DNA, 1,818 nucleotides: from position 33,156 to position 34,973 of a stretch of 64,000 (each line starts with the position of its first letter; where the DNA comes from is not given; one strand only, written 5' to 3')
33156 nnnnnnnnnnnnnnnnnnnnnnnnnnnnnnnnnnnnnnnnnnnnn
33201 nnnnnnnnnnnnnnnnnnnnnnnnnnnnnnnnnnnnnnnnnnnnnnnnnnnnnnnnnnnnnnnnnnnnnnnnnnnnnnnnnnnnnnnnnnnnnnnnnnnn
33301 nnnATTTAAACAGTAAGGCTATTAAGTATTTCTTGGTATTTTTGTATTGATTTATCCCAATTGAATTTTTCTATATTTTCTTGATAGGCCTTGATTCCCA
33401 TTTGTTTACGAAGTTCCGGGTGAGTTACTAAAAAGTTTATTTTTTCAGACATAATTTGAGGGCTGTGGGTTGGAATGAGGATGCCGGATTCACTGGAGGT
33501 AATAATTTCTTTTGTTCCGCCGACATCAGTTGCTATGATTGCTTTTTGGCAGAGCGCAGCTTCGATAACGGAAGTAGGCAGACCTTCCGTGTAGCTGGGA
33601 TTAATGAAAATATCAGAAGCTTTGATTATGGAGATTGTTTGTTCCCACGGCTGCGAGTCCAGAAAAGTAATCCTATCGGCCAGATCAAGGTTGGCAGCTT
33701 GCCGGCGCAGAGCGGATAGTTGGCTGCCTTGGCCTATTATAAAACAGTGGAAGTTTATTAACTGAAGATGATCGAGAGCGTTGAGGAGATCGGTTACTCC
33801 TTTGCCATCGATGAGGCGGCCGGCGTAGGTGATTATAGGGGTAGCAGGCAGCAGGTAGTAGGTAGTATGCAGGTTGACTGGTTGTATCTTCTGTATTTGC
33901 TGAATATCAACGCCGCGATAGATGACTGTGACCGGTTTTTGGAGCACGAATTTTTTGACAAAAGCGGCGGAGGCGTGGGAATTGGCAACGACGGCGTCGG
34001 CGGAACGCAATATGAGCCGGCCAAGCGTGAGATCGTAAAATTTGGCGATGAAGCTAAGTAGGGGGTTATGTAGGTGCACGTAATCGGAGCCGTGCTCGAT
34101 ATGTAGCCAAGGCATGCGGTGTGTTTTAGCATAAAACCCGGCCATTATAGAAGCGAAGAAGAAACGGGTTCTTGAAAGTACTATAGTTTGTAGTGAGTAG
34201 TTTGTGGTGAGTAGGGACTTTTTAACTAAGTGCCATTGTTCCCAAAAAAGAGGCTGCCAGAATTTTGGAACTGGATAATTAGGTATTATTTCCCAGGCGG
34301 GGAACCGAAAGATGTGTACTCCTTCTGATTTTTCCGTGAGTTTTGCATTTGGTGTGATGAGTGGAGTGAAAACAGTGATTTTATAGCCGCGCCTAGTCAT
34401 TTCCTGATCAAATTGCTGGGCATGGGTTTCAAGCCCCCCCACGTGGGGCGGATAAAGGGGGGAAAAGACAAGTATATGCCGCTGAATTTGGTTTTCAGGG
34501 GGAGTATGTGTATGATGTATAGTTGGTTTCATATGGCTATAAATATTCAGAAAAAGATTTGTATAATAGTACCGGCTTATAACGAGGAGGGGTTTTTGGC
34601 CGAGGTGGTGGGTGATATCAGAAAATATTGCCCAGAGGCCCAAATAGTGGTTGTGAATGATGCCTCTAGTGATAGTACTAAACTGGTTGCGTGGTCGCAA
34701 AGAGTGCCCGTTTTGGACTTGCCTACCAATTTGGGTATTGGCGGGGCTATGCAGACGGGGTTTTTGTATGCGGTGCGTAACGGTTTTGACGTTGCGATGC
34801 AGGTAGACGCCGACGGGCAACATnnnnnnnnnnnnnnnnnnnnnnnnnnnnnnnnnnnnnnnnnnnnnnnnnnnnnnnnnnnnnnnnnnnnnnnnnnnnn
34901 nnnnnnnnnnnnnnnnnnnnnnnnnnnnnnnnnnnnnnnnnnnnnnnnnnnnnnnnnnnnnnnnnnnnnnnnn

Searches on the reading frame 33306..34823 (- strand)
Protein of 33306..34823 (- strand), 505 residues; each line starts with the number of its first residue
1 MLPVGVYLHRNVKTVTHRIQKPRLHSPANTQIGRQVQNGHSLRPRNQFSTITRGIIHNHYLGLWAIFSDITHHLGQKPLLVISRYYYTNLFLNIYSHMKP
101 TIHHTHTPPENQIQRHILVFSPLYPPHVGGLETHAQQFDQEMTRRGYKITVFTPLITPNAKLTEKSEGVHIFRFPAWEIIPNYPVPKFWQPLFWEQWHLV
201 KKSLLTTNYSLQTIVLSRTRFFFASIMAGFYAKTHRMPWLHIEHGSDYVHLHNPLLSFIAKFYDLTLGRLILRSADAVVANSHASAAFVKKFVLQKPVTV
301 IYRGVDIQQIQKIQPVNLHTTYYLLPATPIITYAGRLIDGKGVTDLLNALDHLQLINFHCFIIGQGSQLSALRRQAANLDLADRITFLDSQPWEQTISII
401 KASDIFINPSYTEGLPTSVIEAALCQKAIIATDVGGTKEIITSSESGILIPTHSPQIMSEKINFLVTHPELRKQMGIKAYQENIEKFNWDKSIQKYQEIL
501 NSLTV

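Call 9: search_protein_families(library=pfam, proteins=[window:33306-34823:-], max_evalue=0.001)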
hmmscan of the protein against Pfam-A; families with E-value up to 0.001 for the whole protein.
window:33306-34823:- (505 aa): 5 families
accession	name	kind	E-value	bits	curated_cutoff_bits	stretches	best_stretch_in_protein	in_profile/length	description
PF00534.26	Glycos_transf_1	-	8.1e-36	123.6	26.4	1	329-481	16-171/172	Glycosyl transferases group 1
PF13692.12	Glyco_trans_1_4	-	4.1e-27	95.6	27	1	329-467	2-141/142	Glycosyl transferases group 1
PF13439.12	Glyco_transf_4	-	1.1e-18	68.2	28.5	1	128-308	1-169/170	Glycosyltransferase Family 4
PF13579.12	Glyco_trans_4_4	-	8.4e-10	39.6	29.7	1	129-303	1-157/158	Glycosyl transferase 4-like domain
PF13524.12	Glyco_trans_1_2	-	3.6e-06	27.4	25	1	384-496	28-142/144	Glycosyl transferase-like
